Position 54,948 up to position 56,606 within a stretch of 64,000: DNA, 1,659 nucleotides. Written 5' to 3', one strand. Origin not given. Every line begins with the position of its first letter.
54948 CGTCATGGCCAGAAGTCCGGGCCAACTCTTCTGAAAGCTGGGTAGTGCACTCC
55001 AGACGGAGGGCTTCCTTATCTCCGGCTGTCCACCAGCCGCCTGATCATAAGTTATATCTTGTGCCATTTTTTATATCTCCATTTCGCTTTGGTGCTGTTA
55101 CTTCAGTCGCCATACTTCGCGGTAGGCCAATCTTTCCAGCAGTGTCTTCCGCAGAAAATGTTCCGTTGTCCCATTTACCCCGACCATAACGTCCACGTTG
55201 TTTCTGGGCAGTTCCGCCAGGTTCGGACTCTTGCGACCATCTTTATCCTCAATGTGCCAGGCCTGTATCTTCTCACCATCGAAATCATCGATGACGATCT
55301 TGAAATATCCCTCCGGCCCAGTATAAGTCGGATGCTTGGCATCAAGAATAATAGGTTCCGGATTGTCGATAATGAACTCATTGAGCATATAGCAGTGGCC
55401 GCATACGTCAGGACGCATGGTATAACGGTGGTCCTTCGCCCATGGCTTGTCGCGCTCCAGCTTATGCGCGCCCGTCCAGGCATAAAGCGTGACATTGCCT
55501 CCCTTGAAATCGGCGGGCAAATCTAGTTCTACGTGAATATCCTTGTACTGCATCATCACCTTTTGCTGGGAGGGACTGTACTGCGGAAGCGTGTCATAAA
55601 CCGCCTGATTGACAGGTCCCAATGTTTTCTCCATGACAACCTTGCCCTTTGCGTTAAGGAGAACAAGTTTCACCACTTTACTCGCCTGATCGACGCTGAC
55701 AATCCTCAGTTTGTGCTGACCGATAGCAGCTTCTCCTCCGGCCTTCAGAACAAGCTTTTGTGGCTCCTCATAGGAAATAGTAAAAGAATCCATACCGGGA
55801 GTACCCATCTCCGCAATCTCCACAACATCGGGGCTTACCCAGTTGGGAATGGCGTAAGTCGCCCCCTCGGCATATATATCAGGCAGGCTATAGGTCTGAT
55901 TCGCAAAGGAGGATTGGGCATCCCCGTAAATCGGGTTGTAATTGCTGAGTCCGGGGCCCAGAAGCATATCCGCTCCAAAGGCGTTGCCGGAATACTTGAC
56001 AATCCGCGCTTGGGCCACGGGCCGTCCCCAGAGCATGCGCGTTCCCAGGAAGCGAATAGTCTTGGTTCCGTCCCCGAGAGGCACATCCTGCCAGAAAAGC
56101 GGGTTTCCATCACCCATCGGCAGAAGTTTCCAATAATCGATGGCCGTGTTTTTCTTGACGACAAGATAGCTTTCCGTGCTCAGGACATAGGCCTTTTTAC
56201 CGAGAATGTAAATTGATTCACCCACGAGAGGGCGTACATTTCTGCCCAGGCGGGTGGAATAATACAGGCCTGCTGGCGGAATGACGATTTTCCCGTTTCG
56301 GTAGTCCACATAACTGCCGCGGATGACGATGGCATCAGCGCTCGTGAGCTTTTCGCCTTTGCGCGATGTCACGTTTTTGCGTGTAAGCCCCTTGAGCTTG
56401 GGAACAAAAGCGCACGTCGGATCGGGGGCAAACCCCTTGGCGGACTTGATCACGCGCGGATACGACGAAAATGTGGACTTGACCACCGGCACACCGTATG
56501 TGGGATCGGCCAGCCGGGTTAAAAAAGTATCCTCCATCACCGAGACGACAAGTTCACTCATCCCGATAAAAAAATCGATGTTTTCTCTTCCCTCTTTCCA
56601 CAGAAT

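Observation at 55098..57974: ~958-aa exported orphan protein built from a tandem duplication of a ~435-aa module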

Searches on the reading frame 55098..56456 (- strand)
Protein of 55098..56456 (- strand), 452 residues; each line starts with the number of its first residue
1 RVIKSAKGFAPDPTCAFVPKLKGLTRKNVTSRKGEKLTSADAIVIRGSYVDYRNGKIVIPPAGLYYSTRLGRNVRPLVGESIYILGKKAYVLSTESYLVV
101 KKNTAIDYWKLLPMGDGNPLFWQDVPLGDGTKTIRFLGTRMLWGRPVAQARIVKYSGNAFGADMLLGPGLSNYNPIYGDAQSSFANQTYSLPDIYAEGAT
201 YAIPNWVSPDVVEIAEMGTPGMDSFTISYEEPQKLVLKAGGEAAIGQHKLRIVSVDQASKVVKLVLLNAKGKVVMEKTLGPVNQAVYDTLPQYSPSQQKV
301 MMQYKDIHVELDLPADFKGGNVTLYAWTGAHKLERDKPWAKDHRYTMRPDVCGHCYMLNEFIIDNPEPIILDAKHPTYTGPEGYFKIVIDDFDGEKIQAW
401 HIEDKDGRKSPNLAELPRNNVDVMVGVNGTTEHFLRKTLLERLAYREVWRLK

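Call 45: predict_structure(alignment_id=A2)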
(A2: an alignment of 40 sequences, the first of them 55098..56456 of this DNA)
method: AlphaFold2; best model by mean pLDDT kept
length: 452 residues; sequences in the alignment: 40
mean_pLDDT: 82.0   pTM: 0.81
mean pLDDT of the five models: 82.0, 81.5, 79.2, 78.7, 77.8
residues with pLDDT >= 90: 208; 70-90: 164; 50-70: 41; < 50: 39
segments of 3 or more residues with pLDDT < 50: 110-121, 171-197
pLDDT, mean of each block of 10 residues (from residue 1): 76 80 89 90 90 90 93 86 94 87 71 40 66 78 76 76 67 46 42 45 74 79 93 96 95 96 96 97 91 87 96 93 97 94 93 83 95 94 95 86 93 78 86 65 63 58
secondary structure, 60 per line:
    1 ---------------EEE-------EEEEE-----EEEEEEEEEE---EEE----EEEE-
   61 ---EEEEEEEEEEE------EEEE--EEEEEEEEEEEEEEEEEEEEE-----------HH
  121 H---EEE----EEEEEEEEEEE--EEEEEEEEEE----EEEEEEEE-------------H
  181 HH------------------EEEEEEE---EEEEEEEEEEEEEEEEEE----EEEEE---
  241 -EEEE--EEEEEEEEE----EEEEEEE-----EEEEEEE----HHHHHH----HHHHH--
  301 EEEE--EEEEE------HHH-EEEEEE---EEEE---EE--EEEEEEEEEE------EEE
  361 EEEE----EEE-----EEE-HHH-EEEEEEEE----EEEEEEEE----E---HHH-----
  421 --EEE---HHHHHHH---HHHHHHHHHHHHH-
elements in order: E16-18 E26-30 E36-45 E49-51 E56-59 E64-74 E81-84 E87-107 E125-127 E132-142 E145-154 E159-166 E201-207 E211-228 E233-237 E242-245 E248-256 E261-267 E273-279 H284-289 H294-298 E301-304 E307-311 E322-327 E331-334 E342-351 E358-364 E369-371 E377-379 E385-392 E397-404 E423-425 H429-435 H439-451
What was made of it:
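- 55101..56456 (-): C-terminal module (residues 507-958): an N-terminal beta domain followed by a DUF1608-like double beta-sandwich that carries the reactive centre. AF2 model of the module, pLDDT 82, pTM 0.81 (call 45).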

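Call 47: fold_search(model_id=the predicted structure, library=pdb)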
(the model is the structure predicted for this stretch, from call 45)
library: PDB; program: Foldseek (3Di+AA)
matches with E <= 10: 1022; with E <= 0.001: 3
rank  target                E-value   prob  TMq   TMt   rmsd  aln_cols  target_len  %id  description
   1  3u2g                  1.8e-06  1.00  0.25  0.36  14.5       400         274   11  Crystal structure of the C-terminal DUF1608 domain of the Methanosarcina acetivorans S-layer (MA0829) protein (released 2012-07-04)
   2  7s9y                  1.3e-04  0.98  0.13  0.07  13.9       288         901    8  Helicobacter Hepaticus CcsBA Open Conformation (released 2021-12-22)
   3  8hmc_B                9.1e-04  0.18  0.10  0.05  28.8       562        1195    8  base module state 1 of Tetrahymena IFT-A (released 2023-06-14)
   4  2agl_A                1.5e-03  0.16  0.10  0.12  20.7       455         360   11  Crystal structure of the phenylhydrazine adduct of aromatic amine dehydrogenase from Alcaligenes faecalis (released 2006-04-25)
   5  2agl_B                1.7e-03  0.23  0.12  0.14  20.5       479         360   11  Crystal structure of the phenylhydrazine adduct of aromatic amine dehydrogenase from Alcaligenes faecalis (released 2006-04-25)
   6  2ah1_A                2.0e-03  0.23  0.12  0.14  20.9       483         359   10  Crystal structure of aromatic amine dehydrogenase (AADH) from Alcaligenes faecalis (released 2006-04-25)
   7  2h47_F                2.2e-03  0.18  0.09  0.11  22.4       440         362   13  Crystal Structure of an Electron Transfer Complex Between Aromatic Amine Dephydrogenase and Azurin from Alcaligenes Fa (released 2006-11-21)
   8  5jrk_A                2.2e-03  0.12  0.10  0.08  21.7       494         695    7  Crystal Structure of the Sphingopyxin I Lasso Peptide Isopeptidase SpI-IsoP (SeMet-derived) (released 2016-09-28)
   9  2h3x_A                2.6e-03  0.21  0.09  0.10  21.2       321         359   13  Crystal Structure of an Electron Transfer Complex Between Aromatic Amine Dehydrogenase and Azurin from Alcaligenes Fae (released 2006-11-21)
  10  2o62_B                3.8e-03  0.21  0.12  0.17  20.8       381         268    8  CRYSTAL STRUCTURE OF A PROTEIN WITH UNKNOWN FUNCTION FROM DUF3598 FAMILY (NPUN_R4044) FROM NOSTOC PUNCTIFORME PCC 7310 (released 2007-02-13)
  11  2h47_H                4.4e-03  0.13  0.09  0.11  22.2       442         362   12  Crystal Structure of an Electron Transfer Complex Between Aromatic Amine Dephydrogenase and Azurin from Alcaligenes Fa (released 2006-11-21)
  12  3wj9_B                4.9e-03  0.13  0.11  0.12  22.5       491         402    8  Crystal structure of the eukaryotic initiation factor (released 2014-03-12)
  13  7t4d_A                5.8e-03  0.08  0.08  0.11  26.3       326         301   11  Pore structure of pore-forming toxin Epx4 (released 2022-03-16)
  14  7t1z_B                7.2e-03  0.13  0.11  0.11  21.1       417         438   10  Structure of the Fbw7-Skp1-MycNdegron complex (released 2022-02-16)
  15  2ovq_B                9.5e-03  0.12  0.11  0.11  20.9       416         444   10  Structure of the Skp1-Fbw7-CyclinEdegC complex (released 2007-04-24)
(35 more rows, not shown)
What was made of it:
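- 55101..56456 (-): Foldseek top hit is 3U2G, probability 1.00, E=1.8e-6, TM 0.36 (call 47).
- On DUF1608 / PF07752 S-layer domain (TIGR01567): Foldseek probability 1.00, E=1.8e-6, but TM (target-normalised) 0.36 and rmsd 14.5 A over 400 columns (call 47).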
